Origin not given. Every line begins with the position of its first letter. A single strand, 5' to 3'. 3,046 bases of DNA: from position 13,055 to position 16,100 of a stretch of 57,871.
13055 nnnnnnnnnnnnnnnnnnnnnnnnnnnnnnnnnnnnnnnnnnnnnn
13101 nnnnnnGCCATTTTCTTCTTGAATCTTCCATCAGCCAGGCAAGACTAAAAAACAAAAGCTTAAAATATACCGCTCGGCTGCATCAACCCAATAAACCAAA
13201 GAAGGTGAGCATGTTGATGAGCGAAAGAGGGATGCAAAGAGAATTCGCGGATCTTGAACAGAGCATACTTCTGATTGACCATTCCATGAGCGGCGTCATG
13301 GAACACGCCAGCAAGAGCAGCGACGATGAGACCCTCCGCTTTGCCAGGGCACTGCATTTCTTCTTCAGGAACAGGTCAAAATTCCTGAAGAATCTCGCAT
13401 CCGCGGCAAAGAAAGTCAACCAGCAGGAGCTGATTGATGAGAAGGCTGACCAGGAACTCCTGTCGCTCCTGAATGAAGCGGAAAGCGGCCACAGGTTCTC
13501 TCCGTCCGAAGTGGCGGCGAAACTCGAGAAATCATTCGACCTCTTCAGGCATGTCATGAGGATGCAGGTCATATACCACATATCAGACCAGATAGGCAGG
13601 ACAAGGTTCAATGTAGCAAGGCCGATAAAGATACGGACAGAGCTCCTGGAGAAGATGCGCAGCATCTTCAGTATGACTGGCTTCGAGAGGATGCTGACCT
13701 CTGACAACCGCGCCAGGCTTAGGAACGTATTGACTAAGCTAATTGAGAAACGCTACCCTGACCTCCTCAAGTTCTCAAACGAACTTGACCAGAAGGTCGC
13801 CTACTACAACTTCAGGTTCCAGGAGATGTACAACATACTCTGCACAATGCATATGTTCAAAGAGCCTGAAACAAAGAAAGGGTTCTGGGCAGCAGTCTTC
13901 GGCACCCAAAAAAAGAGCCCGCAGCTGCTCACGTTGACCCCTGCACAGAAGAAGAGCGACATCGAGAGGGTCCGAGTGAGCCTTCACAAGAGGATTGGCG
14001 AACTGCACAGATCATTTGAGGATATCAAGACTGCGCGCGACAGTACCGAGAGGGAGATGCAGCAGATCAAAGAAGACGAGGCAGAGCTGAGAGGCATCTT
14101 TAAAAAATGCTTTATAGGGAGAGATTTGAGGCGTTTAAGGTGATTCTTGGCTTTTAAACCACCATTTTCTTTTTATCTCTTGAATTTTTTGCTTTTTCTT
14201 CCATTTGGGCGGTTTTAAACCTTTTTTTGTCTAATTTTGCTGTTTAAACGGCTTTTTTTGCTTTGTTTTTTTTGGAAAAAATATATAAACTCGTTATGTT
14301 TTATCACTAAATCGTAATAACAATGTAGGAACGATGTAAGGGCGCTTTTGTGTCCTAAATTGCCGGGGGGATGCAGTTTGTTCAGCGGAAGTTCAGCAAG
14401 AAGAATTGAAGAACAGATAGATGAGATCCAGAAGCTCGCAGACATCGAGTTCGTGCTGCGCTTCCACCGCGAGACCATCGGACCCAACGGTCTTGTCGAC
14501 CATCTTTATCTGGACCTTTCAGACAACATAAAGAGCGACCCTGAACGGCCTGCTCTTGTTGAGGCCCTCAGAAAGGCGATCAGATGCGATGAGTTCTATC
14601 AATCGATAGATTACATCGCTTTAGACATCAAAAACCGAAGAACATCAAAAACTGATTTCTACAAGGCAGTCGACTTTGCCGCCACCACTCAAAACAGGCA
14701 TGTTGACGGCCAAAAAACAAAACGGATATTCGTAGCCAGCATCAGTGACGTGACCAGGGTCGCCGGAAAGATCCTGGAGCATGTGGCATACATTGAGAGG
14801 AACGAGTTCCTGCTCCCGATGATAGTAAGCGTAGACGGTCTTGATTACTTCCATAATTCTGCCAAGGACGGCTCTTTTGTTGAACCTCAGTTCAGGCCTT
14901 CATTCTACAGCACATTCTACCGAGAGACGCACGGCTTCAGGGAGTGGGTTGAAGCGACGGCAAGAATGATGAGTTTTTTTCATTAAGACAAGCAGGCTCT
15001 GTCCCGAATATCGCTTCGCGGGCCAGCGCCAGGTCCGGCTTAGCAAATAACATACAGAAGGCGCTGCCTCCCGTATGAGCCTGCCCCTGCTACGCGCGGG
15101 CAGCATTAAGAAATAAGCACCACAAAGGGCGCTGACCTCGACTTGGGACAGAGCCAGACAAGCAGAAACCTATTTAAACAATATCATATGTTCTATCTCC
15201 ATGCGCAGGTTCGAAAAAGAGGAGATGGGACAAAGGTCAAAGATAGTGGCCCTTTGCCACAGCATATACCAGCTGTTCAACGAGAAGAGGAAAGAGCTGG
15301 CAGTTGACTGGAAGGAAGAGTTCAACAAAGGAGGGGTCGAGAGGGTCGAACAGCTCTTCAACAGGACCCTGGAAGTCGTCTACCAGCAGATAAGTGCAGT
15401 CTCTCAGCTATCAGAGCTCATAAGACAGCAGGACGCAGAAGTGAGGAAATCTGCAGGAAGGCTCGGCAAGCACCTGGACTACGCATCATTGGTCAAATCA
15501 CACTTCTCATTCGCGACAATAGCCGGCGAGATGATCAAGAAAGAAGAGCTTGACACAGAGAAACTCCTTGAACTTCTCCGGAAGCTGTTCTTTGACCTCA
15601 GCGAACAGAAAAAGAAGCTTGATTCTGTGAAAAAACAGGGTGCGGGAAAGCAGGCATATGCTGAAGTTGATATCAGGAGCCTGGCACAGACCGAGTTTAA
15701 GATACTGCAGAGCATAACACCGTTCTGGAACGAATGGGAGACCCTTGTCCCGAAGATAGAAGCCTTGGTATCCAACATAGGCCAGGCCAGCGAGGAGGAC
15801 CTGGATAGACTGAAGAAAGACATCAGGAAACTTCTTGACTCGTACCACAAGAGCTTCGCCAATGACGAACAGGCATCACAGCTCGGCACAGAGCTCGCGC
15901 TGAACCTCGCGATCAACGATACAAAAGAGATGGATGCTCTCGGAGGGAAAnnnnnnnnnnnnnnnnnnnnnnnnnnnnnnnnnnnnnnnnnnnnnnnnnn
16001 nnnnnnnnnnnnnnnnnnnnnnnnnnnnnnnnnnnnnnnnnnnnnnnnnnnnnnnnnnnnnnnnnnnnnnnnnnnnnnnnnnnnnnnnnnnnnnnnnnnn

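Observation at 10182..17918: Co-directional block: HerA-like ATPase, four orphan ORFs and a 905-aa double-palm protein (candidate uncharacterised system)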

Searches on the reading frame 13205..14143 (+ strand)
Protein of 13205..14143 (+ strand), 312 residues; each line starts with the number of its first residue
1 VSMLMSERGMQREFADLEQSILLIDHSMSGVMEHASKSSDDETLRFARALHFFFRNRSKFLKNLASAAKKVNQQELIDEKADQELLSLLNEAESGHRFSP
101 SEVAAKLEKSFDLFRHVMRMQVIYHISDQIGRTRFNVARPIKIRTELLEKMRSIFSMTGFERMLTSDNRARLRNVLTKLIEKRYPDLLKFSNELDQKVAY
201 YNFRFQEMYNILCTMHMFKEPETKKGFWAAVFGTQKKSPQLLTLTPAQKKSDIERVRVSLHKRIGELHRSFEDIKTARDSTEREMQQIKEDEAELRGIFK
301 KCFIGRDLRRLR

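Call 3: search_protein_families(library=pfam, proteins=[window:13205-14143:+], max_evalue=0.1)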
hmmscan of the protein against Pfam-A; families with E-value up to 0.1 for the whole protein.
window:13205-14143:+ (312 aa): 6 families
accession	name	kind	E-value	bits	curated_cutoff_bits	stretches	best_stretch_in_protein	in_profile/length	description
PF23430.1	DUF7117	-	0.016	15.3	28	1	62-111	101-150/232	Family of unknown function (DUF7117)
PF02684.21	LpxB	-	0.02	14.2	22.6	1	224-292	171-239/374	Lipid-A-disaccharide synthetase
PF11625.14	DUF3253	-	0.026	15.1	22.1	1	79-118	2-42/81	Protein of unknown function (DUF3253)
PF16684.10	ResT-TelK_cat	-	0.041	13.9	27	1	147-238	83-171/181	Telomere resolvase ResT/TelK catalytic domain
PF18799.6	LPD5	-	0.052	14.3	27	0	70-142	19-88/144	Large polyvalent protein-associated domain 5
PF07889.17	DUF1664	-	0.055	13.9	34.6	0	250-301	54-105/124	Protein of unknown function (DUF1664)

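Call 4: search_protein_families(library=padloc, proteins=[window:13205-14143:+], max_evalue=0.1)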
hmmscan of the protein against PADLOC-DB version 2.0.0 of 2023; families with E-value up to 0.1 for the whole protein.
window:13205-14143:+ (312 aa): 0 families

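Call 42: search_protein_families(library=ncbifam, proteins=[window:13205-14143:+], max_evalue=0.01)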
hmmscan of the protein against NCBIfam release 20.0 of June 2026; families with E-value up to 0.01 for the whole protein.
window:13205-14143:+ (312 aa): 0 families

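Call 54: find_homologous_proteins(query=window:13205-14140:+, max_evalue=0.01)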
Query window:13205-14140:+ (312 aa): 1 proteins with E <= 0.01 among 1908 candidates.
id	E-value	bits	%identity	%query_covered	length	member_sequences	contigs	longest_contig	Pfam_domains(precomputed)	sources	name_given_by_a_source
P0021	1.8e-196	669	100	99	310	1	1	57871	-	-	-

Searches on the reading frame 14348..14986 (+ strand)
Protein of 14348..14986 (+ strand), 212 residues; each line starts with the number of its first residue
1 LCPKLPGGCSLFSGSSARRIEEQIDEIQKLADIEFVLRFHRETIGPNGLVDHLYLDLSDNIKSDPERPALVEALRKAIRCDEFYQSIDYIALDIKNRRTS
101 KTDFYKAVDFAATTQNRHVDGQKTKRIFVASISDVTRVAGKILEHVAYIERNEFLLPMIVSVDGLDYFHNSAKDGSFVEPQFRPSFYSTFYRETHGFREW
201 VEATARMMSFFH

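Call 3: search_protein_families(library=pfam, proteins=[window:14348-14986:+], max_evalue=0.1)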
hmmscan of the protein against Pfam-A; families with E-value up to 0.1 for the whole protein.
window:14348-14986:+ (212 aa): 0 families

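Call 4: search_protein_families(library=padloc, proteins=[window:14348-14986:+], max_evalue=0.1)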
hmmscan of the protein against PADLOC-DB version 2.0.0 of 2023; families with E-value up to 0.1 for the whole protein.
window:14348-14986:+ (212 aa): 0 families

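Call 42: search_protein_families(library=ncbifam, proteins=[window:14348-14986:+], max_evalue=0.01)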
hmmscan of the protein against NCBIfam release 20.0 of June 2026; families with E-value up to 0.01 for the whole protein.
window:14348-14986:+ (212 aa): 0 families

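Call 72: search_solved_structures(query=A4, max_evalue=10)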
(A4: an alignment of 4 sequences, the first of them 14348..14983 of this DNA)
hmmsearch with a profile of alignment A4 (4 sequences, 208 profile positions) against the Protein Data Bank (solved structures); distinct sequences matched with E-value up to 10: 1.
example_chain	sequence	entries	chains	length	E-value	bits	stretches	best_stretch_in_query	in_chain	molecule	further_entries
7qoj_G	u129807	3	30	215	0.024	17.8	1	145-179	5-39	Tail hub protein A gp38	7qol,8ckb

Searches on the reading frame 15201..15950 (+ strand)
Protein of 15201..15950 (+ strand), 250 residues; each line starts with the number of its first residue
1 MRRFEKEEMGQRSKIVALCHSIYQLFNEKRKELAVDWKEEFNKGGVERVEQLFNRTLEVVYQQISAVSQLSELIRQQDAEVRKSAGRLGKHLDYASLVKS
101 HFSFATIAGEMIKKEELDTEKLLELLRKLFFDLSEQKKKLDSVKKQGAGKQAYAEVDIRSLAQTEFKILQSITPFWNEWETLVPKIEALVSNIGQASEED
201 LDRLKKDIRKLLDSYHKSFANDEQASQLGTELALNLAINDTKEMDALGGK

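Call 32: search_protein_families(library=pfam, proteins=[window:15201-15950:+], max_evalue=10)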
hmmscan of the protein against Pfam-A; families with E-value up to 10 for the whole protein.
seq(250 aa): 4 families
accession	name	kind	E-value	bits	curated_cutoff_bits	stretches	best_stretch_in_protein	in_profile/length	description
PF07697.16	7TMR-HDED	-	0.014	15.9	27.6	1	47-236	33-166/224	7TM-HD extracellular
PF20142.4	Scaffold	-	0.058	14.5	24.6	1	173-234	13-71/139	Scaffold domain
PF09068.17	EF-hand_2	-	0.079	13.5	27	1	111-144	53-86/123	EF hand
PF14361.12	RsbRD_N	-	0.78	10.9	24.3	1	22-90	1-76/104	RsbT co-antagonist protein rsbRD N-terminal domain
